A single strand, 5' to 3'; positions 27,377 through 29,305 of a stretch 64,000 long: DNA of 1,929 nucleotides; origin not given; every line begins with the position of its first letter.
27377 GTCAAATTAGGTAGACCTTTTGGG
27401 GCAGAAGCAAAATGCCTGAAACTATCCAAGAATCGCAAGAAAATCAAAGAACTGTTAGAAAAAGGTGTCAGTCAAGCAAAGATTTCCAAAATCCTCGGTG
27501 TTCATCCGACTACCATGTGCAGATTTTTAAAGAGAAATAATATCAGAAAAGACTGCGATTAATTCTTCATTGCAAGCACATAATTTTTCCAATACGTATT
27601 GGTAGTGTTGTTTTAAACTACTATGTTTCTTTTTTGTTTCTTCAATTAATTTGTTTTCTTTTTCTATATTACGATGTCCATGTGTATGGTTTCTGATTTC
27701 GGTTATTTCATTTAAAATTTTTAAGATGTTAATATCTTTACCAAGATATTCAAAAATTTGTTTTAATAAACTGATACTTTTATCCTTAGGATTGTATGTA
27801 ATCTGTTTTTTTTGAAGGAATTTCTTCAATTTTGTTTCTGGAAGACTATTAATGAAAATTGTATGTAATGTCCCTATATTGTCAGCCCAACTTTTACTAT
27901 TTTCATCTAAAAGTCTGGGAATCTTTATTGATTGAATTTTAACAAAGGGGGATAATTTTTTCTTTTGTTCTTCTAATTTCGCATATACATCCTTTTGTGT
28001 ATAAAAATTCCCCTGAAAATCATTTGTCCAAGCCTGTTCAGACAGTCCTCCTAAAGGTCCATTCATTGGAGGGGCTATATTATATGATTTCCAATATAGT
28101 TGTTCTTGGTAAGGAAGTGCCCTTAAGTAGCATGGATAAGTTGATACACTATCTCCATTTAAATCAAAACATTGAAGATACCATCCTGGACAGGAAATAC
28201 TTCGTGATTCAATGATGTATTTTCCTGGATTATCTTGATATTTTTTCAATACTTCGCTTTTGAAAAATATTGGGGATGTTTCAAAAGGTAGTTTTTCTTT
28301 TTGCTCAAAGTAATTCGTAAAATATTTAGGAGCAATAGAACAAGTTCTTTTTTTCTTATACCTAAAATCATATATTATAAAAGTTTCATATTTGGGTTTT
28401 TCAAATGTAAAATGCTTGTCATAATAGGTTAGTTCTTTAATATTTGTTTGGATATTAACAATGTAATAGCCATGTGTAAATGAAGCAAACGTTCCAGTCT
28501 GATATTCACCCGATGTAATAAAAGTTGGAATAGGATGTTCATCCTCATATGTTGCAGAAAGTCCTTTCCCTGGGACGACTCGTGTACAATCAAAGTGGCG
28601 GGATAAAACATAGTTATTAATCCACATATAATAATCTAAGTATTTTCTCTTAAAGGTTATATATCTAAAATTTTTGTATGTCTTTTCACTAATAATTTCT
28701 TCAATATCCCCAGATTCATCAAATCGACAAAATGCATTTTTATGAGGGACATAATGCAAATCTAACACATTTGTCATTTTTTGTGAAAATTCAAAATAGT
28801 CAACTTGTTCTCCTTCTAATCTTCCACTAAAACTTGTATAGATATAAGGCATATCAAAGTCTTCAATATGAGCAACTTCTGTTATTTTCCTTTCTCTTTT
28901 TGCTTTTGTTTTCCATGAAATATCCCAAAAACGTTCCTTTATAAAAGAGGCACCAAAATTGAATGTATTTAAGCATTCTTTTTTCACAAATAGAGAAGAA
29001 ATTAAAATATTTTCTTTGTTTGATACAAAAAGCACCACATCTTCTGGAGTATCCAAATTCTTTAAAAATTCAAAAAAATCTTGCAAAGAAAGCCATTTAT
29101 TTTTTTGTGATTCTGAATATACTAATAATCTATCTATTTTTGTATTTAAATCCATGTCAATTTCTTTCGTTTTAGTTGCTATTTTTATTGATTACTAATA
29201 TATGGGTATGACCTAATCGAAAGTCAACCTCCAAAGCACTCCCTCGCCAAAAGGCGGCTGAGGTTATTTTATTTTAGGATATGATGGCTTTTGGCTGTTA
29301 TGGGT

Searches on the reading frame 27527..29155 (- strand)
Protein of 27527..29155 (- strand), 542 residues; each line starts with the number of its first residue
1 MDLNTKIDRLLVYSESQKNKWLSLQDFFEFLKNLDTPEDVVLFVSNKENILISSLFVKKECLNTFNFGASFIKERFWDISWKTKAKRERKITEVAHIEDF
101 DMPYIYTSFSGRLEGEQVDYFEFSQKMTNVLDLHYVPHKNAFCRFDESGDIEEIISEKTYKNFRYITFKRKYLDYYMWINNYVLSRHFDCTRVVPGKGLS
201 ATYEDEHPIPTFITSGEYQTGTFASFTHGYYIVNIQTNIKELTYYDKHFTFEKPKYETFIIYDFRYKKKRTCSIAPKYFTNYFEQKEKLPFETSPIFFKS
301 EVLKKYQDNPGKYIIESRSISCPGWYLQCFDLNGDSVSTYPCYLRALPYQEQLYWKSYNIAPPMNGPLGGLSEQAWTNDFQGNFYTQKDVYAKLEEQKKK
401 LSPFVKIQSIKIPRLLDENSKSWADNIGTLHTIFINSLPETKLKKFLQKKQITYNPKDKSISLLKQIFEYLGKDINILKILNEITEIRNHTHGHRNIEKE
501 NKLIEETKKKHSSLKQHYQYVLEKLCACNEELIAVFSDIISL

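Call 5: search_protein_families(library=pfam, proteins=[window:27527-29155:-], max_evalue=0.01)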
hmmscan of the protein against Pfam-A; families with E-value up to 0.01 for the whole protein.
window:27527-29155:- (542 aa): 0 families

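Call 7: search_protein_families(library=phrogs, proteins=[window:27527-29155:-], max_evalue=0.01)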
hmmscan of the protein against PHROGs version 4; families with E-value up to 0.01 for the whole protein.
window:27527-29155:- (542 aa): 0 families

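Call 15: find_homologous_proteins(query=window:27527-29155:-)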
Query window:27527-29155:- (542 aa): 37 proteins with E <= 0.001 among 7091 candidates.
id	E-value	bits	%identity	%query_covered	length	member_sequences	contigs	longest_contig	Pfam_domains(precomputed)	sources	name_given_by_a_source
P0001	0.0e+0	1250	100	100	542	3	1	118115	-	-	-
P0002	9.3e-84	300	35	97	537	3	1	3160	-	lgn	-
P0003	2.0e-81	292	34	94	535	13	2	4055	-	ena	-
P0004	1.1e-54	204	29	96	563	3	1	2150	-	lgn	-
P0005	2.3e-51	193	30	94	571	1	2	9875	-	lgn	-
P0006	6.0e-50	188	27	97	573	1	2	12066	-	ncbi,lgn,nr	ncbi:MAG: hypothetical protein ABIJ35_04950 [Acidobacteriota bacterium]|nr:hypothetical protein [Pse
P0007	1.0e-48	184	28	93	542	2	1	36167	-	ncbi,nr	ncbi:MAG: hypothetical protein KJ936_03050, partial [Proteobacteria bacterium]|nr:hypothetical prote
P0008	1.2e-48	184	31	77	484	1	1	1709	-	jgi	-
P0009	5.0e-48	182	28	97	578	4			-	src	-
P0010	7.7e-48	181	28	98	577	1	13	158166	-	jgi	jgi:hypothetical protein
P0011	6.1e-47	178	29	99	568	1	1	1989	-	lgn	-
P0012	3.0e-45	173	31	77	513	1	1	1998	-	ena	-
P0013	7.2e-45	172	29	89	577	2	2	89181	-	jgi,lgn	-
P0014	9.4e-45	171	28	99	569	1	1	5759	-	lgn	-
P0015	1.8e-41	160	27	96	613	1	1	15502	-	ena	-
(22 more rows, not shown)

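Call 30: search_protein_families(library=padloc, proteins=[window:27527-29155:-], max_evalue=0.001)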
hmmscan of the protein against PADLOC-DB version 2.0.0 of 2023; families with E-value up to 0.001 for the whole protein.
window:27527-29155:- (542 aa): 0 families

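Call 36: search_solved_structures(query=window:27527-29155:-, max_evalue=1)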
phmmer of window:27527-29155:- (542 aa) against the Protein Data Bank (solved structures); distinct sequences matched with E-value up to 1: 6.
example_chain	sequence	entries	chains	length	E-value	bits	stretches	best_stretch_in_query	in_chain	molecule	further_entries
2znm_A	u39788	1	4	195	0.24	13.1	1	313-405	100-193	Thiol:disulfide interchange protein DsbA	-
3dvx_A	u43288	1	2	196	0.24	13.1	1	313-405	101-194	Thiol:disulfide interchange protein DsbA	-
3j47_U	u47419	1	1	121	0.62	11.7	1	23-59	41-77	26S proteasome regulatory subunit RPN8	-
2map_A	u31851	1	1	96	0.68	11.6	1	124-183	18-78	RNA polymerase sigma factor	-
2mao_A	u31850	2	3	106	0.75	11.4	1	124-184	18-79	RNA polymerase sigma factor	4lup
3iy5_B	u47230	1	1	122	0.81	11.3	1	308-356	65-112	antibody fragment IGG2A (heavy chain)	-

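Call 47: predict_structure(alignment_id=A1)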
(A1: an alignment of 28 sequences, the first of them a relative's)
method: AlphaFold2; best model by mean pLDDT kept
length: 542 residues; sequences in the alignment: 28
mean_pLDDT: 83.2   pTM: 0.64
mean pLDDT of the five models: 83.2, 82.6, 82.1, 81.8, 81.0
residues with pLDDT >= 90: 237; 70-90: 221; 50-70: 48; < 50: 36
segments of 3 or more residues with pLDDT < 50: 78-84, 86-96, 200-212, 215-217
pLDDT, mean of each block of 10 residues (from residue 1): 83 84 89 91 87 89 66 51 42 55 75 61 88 88 83 92 92 93 90 71 39 49 78 87 71 81 93 94 87 94 89 86 85 89 92 96 82 90 84 90 82 87 93 92 92 92 95 94 93 78 94 93 95 89 70
secondary structure, 60 per line:
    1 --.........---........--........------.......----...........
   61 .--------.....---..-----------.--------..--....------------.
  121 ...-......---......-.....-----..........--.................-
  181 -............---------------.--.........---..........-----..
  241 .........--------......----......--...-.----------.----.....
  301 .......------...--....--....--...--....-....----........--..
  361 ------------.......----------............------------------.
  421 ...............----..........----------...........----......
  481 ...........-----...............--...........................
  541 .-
elements in order: H3-11 H15-22 H25-32 E39-45 E50-58 H70-74 E104-107 E120-123 H125-130 E134-136 E141-145 E151-160 E163-169 H170-179 E182-193 E212-220 E224-233 H239-249 E258-263 E268-273 E296-299 H300-307 E314-316 E319-322 E325-328 E331-333 E336-339 H341-344 H349-356 H373-379 H390-401 H420-435 H440-449 H460-470 H475-491 H497-511 H514-541

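Call 49: fold_search(model_id=the predicted structure, library=pdb)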
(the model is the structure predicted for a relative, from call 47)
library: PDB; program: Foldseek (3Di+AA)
matches with E <= 10: 646; with E <= 0.001: 0
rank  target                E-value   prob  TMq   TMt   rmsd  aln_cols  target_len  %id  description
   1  8dgc_A                5.0e-03  0.99  0.18  0.06  10.3       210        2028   13  Avs3 bound to phage PhiV-1 terminase (released 2022-08-03)
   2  8dgc_B                9.4e-03  1.00  0.22  0.07   8.8       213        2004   12  Avs3 bound to phage PhiV-1 terminase (released 2022-08-03)
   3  7bxo_G                4.9e-01  0.44  0.13  0.41  10.3       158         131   10  Crystal structure of the toxin-antitoxin with AMP-PNP (released 2020-09-30)
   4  6p3s_P                5.4e-01  0.06  0.08  0.17  26.4       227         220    7  Crystal structure of human Fab H5.28 in complex with influenza A H5N1 Vietnam hemagglutinin head domain (released 2020-05-27)
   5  6gfe_K                5.4e-01  0.03  0.08  0.10  34.6       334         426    8  High-resolution Structure of a therapeutic full-length anti-NPRA Antibody with exceptional Conformational Diversity (released 2019-05-15)
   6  2hsb                  7.9e-01  0.57  0.14  0.45   7.5       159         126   11  Crystal structure of a hepn domain containing protein (af_0298) from archaeoglobus fulgidus at 1.95 A resolution (released 2006-08-15)
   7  2xao_B                8.7e-01  0.13  0.07  0.08   8.3        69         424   12  Inositol 1,3,4,5,6-pentakisphosphate 2-kinase from A. thaliana in complex with IP5 (released 2010-05-19)
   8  8cbd_E                8.7e-01  0.02  0.06  0.13  27.3       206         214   11  SARS-CoV-2 Delta-RBD complexed with BA.4/5-1 and EY6A Fabs (released 2024-02-07)
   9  7cr5_L                1.0e+00  0.04  0.06  0.13  19.9       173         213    7  Complex structure of a human monoclonal antibody with SARS-CoV-2 nucleocapsid protein NTD (released 2021-03-24)
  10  8q5d_B                1.0e+00  0.03  0.06  0.13  28.9       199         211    7  PfRH5 bound to monoclonal antibody MAD10-466 (released 2024-06-05)
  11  1s99_A                1.1e+00  0.02  0.06  0.13  14.2       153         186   11  The structure and function of B. subtilis YkoF gene product: ligand free protein (released 2004-10-05)
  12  7ae6_B                1.2e+00  0.21  0.14  0.36  10.3       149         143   13  Crystal structure of di-AMPylated HEPN(R102A) toxin (released 2020-12-30)
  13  8t7f_A                1.2e+00  0.03  0.06  0.13  32.2       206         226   10  Structure of the S1 variant of Fab F1 (released 2023-11-22)
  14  7rpt_A                1.3e+00  0.03  0.06  0.12  29.3       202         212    5  Crystal Structure of Protective Human Antibody 3A6 Fab Against Ebola Virus (released 2022-07-13)
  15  8pul_C                1.3e+00  0.04  0.09  0.19  27.6       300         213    6  ChiLob 7/4 H2 HC-K223C/C224S Kappa LC-C214S F(ab')2 (released 2025-03-05)
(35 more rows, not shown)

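Call 57: find_encoding_contigs(protein=P0001, flank=10000, max_places=10)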
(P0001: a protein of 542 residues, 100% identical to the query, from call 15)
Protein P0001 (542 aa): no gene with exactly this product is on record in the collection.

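Call 58: find_encoding_contigs(protein=P0010, flank=6000, max_places=3)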
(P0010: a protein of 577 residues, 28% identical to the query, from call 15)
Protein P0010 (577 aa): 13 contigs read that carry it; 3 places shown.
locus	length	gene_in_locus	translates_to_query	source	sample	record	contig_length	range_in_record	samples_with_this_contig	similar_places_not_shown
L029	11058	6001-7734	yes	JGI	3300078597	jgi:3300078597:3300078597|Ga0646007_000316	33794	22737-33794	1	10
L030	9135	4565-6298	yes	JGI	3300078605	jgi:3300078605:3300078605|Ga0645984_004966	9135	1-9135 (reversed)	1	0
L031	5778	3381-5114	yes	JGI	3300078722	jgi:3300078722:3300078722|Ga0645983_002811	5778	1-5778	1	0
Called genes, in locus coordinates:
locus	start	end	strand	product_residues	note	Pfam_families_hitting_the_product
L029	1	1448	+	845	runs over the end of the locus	PF04313:HSDR_N (faint), PF13588:HSDR_N_2 (faint), PF00270:DEAD, PF04851:ResIII, PF18766:SWI2_SNF2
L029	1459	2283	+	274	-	PF04383:KilA-N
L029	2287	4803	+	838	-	PF02384:N6_Mtase, PF01170:UPF0020 (weak), PF07669:Eco57I (weak), PF01420:Methylase_S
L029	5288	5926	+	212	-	PF00574:CLP_protease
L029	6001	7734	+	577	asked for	-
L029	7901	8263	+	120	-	-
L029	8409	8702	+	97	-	PF01527:HTH_Tnp_1 (weak)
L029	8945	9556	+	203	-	PF00665:rve, PF13683:rve_3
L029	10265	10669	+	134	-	PF13676:TIR_2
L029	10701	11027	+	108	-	PF01797:Y1_Tnp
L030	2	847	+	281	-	?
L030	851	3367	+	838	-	PF02384:N6_Mtase, PF01170:UPF0020 (weak), PF07669:Eco57I (weak), PF01420:Methylase_S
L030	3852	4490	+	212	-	PF00574:CLP_protease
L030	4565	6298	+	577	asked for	-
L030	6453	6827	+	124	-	-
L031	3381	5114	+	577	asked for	-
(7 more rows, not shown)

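Call 59: find_encoding_contigs(protein=P0013, flank=6000, max_places=2)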
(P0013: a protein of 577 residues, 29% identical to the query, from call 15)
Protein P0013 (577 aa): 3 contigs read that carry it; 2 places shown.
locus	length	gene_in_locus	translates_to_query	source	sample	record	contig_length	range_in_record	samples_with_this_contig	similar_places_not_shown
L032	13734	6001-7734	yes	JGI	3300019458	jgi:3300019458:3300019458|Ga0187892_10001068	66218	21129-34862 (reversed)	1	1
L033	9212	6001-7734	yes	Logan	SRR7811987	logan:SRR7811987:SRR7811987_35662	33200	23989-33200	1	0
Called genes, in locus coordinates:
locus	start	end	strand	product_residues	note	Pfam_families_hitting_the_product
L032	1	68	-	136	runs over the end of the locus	-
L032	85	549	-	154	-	PF00903:Glyoxalase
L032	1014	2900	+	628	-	PF01381:HTH_3, PF13560:HTH_31 (weak), PF12161:HsdM_N, PF02384:N6_Mtase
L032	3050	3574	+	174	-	PF10543:ORF6N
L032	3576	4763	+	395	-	PF01420:Methylase_S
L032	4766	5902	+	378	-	PF13289:SIR2_2 (weak)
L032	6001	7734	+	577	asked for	-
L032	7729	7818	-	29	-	-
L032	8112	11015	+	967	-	PF04313:HSDR_N, PF00270:DEAD (faint), PF04851:ResIII, PF18766:SWI2_SNF2, PF22679:T1R_D3-like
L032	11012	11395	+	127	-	PF01863:YgjP-like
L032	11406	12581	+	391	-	PF17761:DUF1016_N, PF06250:YhcG_C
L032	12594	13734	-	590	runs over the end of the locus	PF01266:DAO, PF16901:DAO_C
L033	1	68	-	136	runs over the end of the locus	-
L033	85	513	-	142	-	PF00903:Glyoxalase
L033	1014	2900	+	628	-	PF01381:HTH_3, PF13560:HTH_31 (weak), PF12161:HsdM_N, PF02384:N6_Mtase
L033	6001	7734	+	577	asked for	-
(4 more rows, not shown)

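Call 60: find_encoding_contigs(protein=P0007, flank=6000, max_places=2)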
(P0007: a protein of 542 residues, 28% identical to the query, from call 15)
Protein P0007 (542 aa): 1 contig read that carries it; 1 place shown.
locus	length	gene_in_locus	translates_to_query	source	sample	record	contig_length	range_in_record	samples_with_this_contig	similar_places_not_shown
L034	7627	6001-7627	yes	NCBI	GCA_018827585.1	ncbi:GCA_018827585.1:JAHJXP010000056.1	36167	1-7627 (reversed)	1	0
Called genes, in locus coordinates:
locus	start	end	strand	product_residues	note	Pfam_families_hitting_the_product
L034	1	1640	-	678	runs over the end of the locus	PF00009:GTP_EFTU, PF22042:EF-G_D2, PF03144:GTP_EFTU_D2, PF14492:EFG_III, PF16658:RF3_C (weak), PF03764:EFG_IV, PF00679:EFG_C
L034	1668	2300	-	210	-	PF10646:Germane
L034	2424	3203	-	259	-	PF13414:TPR_11, PF13432:TPR_16, PF13424:TPR_12, PF13414:TPR_11, PF13432:TPR_16, PF14559:TPR_19 (weak), PF13431:TPR_17 (weak), PF13424:TPR_12, +19 more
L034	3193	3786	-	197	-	PF12917:YfbR-like (faint), PF13023:HD_3, PF01966:HD (weak)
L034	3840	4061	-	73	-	-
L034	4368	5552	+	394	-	PF02771:Acyl-CoA_dh_N, PF02770:Acyl-CoA_dh_M, PF00441:Acyl-CoA_dh_1, PF08028:Acyl-CoA_dh_2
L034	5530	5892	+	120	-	-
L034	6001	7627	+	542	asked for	?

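Call 96: search_protein_families(library=ncbifam, proteins=[window:27527-29155:-], max_evalue=0.01)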
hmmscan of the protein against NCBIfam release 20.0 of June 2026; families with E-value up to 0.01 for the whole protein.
window:27527-29155:- (542 aa): 0 families

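Call 111: search_solved_structures(query=A1, max_evalue=10)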
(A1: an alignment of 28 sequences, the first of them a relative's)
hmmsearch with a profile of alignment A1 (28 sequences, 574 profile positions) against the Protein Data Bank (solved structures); distinct sequences matched with E-value up to 10: 2.
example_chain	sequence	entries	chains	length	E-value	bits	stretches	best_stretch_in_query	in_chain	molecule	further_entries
1aep_A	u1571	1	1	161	0.18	13.5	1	469-572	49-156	APOLIPOPHORIN III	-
1ls4_A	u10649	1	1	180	0.24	13.1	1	469-572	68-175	Apolipophorin-III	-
